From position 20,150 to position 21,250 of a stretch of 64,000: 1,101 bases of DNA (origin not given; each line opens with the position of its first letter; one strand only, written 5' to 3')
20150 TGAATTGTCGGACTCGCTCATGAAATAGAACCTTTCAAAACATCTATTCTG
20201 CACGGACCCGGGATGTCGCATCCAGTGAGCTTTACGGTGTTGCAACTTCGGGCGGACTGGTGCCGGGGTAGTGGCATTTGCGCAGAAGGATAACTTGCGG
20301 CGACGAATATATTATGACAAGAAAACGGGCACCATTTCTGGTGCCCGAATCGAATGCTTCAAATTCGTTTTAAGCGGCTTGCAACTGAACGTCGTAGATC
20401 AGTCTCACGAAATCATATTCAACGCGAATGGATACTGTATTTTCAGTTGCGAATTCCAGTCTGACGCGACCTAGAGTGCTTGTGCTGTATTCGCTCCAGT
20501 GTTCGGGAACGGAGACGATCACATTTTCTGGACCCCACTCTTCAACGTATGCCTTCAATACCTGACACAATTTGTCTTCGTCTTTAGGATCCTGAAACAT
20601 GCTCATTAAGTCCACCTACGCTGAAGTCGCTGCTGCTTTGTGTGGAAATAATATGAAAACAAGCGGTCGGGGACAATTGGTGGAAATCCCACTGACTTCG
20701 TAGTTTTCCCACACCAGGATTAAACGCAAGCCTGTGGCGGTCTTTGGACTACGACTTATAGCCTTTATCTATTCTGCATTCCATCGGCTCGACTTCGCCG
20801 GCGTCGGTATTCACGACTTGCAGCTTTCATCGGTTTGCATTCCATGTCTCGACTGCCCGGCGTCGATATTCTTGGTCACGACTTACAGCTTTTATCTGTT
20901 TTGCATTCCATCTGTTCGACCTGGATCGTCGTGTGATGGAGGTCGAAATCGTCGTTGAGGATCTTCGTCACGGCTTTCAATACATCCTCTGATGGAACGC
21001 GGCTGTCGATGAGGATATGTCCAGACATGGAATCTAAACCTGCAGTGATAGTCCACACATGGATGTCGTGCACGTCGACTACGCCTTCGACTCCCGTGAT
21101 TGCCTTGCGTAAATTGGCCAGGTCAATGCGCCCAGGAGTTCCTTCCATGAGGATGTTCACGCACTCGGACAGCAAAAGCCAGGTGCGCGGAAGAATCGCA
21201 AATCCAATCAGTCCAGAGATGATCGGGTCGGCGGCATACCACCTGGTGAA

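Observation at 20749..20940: About 64-bp unit covering the last 17 codons plus TGA of the CDF exporter, triplicated downstream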

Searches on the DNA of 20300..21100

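Call 25: search_rna_families(source=window, start=20300, end=21100, threshold=evalue, max_evalue=10)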
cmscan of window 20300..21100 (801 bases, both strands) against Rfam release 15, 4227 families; matches with E-value up to 10: 0.
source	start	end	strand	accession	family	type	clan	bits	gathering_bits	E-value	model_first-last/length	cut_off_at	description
